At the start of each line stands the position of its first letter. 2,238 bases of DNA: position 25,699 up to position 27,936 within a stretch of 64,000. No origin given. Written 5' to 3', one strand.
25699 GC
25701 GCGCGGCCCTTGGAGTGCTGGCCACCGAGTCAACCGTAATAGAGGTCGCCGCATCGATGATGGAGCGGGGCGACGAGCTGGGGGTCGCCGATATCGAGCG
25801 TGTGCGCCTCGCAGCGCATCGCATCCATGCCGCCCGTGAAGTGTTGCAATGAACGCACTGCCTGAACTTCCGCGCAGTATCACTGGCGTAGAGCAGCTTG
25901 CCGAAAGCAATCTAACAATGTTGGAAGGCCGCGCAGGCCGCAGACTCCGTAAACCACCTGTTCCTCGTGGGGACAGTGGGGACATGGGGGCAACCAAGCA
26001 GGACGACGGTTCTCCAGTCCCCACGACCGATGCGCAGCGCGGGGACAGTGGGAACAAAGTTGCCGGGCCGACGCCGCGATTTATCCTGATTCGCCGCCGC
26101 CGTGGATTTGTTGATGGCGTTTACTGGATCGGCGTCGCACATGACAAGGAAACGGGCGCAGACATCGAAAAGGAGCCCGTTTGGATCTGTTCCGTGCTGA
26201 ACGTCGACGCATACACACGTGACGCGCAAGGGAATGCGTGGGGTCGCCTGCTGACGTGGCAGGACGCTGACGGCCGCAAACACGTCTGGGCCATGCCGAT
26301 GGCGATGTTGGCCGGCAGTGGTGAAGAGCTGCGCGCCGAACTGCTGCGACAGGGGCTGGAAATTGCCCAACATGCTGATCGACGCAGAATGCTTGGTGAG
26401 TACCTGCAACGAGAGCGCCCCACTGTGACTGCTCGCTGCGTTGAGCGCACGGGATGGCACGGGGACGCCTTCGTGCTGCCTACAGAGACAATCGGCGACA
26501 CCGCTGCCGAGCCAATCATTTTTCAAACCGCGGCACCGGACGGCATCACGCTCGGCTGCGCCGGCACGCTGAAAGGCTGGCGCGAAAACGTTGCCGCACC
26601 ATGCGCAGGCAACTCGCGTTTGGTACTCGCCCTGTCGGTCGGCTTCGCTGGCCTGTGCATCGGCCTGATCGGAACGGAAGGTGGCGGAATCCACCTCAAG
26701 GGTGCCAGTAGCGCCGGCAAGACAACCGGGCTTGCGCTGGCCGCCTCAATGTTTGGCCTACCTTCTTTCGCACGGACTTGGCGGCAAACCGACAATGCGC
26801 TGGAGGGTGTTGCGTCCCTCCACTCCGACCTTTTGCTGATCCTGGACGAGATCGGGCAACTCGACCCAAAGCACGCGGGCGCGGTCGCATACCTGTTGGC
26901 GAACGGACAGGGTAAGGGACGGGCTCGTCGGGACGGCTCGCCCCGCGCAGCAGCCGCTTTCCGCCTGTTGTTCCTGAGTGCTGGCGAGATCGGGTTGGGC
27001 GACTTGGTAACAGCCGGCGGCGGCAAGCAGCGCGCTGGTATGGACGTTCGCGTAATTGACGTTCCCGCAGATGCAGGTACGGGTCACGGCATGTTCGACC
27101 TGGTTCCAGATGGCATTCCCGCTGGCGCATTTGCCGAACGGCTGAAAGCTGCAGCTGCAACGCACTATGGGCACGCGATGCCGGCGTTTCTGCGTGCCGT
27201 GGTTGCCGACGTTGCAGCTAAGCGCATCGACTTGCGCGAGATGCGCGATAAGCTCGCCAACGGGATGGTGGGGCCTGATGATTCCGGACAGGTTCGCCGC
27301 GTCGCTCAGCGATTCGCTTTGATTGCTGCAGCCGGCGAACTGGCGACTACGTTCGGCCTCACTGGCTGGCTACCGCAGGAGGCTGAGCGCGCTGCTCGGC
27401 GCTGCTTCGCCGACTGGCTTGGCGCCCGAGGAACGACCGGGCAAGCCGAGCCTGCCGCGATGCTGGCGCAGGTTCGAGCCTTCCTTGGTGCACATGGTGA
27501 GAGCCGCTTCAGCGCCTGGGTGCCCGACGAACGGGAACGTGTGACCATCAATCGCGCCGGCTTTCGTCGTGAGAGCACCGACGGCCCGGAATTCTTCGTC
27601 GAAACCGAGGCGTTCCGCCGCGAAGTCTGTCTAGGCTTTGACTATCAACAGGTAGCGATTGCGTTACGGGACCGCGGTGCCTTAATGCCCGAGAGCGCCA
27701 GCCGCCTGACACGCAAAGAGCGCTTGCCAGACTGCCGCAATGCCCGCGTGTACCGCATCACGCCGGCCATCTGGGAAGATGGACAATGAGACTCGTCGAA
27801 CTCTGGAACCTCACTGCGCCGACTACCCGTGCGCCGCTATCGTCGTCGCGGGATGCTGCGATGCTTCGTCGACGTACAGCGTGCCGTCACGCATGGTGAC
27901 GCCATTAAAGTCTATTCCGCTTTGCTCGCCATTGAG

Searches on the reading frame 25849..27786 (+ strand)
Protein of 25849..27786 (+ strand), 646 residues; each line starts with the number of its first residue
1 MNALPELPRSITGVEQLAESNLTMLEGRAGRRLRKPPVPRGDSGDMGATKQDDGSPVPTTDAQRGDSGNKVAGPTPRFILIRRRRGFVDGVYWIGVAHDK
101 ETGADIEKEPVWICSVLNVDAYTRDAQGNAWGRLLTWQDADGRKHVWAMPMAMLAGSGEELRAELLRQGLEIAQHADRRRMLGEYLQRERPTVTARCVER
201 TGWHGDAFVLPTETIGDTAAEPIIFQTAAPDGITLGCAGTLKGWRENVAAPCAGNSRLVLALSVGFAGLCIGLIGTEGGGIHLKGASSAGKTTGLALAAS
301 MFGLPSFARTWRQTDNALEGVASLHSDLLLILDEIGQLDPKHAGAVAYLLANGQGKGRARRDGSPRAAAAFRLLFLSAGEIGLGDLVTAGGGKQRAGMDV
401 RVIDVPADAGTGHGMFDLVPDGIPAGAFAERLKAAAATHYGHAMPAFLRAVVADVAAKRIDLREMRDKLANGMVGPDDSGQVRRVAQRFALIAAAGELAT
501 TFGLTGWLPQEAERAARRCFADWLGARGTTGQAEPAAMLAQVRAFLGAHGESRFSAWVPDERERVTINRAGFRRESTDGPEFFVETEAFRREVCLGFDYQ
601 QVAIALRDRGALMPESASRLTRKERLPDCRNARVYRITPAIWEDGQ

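Call 78: search_protein_families(library=pfam, proteins=[window:25849-27786:+], max_evalue=0.001)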
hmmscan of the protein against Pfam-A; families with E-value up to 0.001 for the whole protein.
window:25849-27786:+ (646 aa): 1 family
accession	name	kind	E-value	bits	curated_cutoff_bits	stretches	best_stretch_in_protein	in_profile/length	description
PF06048.17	DUF927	-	8.3e-85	285.3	22.6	1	95-367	12-281/284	Domain of unknown function (DUF927)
